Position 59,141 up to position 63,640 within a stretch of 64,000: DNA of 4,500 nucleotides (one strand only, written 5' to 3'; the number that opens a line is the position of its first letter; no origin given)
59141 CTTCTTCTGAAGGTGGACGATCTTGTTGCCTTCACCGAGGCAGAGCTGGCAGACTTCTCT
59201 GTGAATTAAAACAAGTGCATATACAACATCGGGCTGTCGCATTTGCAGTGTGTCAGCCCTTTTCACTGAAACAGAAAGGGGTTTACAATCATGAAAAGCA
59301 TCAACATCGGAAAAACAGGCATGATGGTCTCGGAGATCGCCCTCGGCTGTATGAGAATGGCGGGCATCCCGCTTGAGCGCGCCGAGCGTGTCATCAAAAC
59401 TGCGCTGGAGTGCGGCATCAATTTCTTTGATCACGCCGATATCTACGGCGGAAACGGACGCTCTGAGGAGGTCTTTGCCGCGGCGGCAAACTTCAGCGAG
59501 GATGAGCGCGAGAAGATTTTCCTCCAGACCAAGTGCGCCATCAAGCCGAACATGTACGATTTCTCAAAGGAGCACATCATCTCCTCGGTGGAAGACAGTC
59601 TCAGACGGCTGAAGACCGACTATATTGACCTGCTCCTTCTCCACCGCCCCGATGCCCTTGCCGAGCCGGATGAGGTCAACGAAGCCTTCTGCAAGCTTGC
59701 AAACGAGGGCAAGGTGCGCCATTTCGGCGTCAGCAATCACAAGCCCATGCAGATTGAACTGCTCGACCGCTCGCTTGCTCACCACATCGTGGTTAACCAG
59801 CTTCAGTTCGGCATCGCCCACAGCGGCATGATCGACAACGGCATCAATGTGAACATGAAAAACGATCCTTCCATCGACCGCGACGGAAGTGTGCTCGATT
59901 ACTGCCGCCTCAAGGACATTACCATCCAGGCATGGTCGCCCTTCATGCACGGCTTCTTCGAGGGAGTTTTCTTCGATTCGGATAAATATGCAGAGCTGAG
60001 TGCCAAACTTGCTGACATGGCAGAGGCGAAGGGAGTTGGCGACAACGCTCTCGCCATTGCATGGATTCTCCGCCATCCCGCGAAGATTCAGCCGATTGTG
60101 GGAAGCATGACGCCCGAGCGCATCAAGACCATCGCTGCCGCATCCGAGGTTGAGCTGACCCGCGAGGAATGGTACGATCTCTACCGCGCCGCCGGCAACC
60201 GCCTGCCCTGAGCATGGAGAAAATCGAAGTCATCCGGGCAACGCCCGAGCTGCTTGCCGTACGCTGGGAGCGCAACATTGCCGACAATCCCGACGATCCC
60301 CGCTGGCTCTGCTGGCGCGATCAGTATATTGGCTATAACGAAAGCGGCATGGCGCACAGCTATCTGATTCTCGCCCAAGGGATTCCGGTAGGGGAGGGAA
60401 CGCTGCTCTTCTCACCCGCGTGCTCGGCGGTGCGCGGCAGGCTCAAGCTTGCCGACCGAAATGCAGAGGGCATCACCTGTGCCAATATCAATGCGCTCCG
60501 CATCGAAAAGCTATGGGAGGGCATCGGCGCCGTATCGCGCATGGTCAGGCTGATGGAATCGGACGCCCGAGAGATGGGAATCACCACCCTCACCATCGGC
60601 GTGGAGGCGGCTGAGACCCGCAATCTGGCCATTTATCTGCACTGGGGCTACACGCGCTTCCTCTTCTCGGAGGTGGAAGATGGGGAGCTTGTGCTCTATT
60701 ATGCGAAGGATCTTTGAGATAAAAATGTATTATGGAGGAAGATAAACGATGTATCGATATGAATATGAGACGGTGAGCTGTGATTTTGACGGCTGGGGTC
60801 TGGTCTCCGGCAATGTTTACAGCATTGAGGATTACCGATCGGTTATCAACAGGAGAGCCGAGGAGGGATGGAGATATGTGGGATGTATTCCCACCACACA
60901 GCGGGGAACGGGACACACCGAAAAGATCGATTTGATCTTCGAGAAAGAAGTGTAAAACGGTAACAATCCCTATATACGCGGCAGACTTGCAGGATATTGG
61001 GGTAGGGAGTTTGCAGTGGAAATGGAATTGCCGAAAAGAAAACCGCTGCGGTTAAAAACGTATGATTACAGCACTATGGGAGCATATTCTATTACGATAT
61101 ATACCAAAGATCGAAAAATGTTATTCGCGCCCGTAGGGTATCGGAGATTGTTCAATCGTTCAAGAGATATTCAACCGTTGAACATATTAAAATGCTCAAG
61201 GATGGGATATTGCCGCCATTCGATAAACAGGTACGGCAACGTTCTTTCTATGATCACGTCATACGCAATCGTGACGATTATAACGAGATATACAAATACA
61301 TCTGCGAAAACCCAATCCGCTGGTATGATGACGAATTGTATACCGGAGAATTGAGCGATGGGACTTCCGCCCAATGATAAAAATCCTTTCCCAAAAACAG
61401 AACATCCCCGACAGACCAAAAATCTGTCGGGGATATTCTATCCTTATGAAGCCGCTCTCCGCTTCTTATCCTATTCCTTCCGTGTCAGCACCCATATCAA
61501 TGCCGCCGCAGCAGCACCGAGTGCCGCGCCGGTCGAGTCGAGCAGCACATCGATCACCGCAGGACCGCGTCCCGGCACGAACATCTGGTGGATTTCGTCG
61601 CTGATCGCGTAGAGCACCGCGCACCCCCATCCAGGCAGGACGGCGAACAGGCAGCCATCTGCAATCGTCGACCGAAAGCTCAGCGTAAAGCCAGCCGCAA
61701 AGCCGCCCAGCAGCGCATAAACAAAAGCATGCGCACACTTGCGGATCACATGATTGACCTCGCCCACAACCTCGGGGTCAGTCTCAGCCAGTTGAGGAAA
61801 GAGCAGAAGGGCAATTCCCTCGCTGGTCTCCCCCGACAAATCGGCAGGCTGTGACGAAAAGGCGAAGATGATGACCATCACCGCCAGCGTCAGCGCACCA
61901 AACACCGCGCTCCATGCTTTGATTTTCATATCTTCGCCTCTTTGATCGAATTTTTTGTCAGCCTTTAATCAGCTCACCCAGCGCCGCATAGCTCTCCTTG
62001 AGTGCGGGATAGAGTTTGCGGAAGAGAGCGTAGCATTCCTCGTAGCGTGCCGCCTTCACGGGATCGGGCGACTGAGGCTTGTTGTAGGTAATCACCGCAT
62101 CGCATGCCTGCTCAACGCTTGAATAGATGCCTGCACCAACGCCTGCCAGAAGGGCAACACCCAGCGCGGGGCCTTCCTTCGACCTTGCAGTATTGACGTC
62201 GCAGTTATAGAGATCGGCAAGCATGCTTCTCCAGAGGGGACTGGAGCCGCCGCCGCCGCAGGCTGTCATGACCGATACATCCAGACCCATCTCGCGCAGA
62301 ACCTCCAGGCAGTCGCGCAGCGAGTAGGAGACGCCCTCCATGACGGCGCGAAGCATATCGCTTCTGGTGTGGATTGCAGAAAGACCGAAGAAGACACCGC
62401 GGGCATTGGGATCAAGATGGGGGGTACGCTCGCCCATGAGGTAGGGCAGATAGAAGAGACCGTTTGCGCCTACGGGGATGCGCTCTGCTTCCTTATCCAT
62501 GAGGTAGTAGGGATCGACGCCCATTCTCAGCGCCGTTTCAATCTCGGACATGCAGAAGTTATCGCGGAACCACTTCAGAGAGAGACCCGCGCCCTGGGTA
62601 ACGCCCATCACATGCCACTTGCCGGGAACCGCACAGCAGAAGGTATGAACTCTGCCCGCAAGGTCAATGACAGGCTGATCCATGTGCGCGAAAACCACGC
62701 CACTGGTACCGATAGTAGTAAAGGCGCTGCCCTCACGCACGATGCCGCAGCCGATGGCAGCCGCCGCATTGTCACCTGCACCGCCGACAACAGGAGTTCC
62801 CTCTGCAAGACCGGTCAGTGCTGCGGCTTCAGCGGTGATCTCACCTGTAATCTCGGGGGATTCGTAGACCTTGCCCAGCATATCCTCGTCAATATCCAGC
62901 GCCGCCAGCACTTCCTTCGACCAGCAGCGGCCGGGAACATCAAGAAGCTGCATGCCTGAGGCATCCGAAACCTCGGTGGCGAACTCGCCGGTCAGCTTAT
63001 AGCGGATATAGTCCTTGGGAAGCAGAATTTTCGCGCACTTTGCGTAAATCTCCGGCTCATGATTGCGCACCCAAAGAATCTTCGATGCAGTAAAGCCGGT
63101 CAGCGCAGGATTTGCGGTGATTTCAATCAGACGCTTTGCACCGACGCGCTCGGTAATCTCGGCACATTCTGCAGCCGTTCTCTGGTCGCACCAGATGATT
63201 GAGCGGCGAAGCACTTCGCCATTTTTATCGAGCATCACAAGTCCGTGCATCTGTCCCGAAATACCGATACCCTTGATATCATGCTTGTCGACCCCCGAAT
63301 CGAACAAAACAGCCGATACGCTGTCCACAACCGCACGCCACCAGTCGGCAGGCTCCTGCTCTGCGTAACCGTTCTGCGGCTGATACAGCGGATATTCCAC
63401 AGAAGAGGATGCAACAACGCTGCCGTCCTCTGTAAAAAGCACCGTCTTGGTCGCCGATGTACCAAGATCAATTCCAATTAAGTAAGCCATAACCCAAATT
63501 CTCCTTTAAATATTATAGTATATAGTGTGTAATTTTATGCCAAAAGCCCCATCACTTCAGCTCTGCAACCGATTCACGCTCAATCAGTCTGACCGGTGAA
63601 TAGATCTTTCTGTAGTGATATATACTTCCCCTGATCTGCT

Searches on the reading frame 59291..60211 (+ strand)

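Call 45: search_protein_families(library=pfam, proteins=[window:59291-60211:+], max_evalue=0.00001)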
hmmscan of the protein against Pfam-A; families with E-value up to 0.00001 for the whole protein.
window:59291-60211:+ (306 aa): 1 family
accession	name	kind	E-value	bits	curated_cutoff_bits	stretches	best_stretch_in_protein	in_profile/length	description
PF00248.27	Aldo_ket_red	-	6.8e-59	199.8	24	1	15-296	1-285/291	Aldo/keto reductase family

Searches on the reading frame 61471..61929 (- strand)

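Call 45: search_protein_families(library=pfam, proteins=[window:61471-61929:-], max_evalue=0.00001)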
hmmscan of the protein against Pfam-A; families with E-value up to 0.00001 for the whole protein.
window:61471-61929:- (152 aa): 1 family
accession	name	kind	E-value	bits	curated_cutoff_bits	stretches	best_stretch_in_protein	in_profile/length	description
PF04892.17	VanZ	-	2.1e-18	67.6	30.1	1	11-144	2-124/126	VanZ like family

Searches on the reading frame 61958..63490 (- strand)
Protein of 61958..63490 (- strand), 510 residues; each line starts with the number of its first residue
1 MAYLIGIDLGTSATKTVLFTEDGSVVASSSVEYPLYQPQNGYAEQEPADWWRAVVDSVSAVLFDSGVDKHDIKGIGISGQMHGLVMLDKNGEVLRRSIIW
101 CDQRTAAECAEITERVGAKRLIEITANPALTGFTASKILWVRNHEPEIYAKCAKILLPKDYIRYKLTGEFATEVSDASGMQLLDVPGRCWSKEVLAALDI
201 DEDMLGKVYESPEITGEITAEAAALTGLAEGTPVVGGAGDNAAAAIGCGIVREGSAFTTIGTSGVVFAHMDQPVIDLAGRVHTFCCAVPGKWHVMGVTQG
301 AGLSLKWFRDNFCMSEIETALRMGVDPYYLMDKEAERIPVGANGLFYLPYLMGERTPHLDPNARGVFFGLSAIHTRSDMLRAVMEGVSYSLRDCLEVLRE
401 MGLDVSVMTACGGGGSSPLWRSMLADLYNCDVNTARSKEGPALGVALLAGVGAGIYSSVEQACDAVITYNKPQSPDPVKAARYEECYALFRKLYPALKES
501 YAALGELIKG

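Call 45: search_protein_families(library=pfam, proteins=[window:61958-63490:-], max_evalue=0.00001)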
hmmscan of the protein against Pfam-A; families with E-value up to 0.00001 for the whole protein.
window:61958-63490:- (510 aa): 3 families
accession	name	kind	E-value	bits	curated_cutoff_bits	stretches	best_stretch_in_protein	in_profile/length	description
PF00370.27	FGGY_N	-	1.9e-83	280.3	28.8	1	3-247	1-245/245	FGGY family of carbohydrate kinases, N-terminal domain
PF02782.22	FGGY_C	-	4.5e-37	128.2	27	1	257-452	2-197/198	FGGY family of carbohydrate kinases, C-terminal domain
PF01869.26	BcrAD_BadFG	-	4.8e-06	26.7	31.5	1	5-106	1-97/271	BadF/BadG/BcrA/BcrD ATPase family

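Call 67: find_encoding_contigs(protein=window:61958-63490:-, flank=10000, max_places=2)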
Protein window:61958-63490:- (510 aa): 8 contigs read that carry it; 2 places shown.
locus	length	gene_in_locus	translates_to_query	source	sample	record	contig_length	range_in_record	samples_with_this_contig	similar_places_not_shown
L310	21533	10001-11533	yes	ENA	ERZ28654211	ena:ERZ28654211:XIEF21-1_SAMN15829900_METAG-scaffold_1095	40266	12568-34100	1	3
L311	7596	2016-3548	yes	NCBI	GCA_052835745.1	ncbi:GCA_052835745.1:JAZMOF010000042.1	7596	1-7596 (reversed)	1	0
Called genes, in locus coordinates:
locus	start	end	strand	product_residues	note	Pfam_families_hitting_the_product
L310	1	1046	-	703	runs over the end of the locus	PF02901:PFL-like, PF01228:Gly_radical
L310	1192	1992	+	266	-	PF00165:HTH_AraC (weak), PF12833:HTH_18, PF00165:HTH_AraC (weak)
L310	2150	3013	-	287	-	PF01263:Aldose_epim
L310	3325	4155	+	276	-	PF01261:AP_endonuc_2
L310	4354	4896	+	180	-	PF10688:Imp-YgjV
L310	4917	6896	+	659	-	-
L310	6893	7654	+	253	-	PF13353:Fer4_12, PF04055:Radical_SAM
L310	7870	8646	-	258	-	PF01381:HTH_3, PF12844:HTH_19 (weak), PF13560:HTH_31 (weak)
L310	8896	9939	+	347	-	PF00392:GntR, PF14502:HTH_41 (weak), PF00532:Peripla_BP_1, PF13407:Peripla_BP_4 (weak), PF13377:Peripla_BP_3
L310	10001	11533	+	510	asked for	PF00370:FGGY_N, PF01869:BcrAD_BadFG (weak), PF02782:FGGY_C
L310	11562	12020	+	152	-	PF04892:VanZ-LLP1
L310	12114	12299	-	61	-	-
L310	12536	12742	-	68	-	PF13783:DUF4177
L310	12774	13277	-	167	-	-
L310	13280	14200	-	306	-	PF00248:Aldo_ket_red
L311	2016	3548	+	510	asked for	PF00370:FGGY_N, PF01869:BcrAD_BadFG (weak), PF02782:FGGY_C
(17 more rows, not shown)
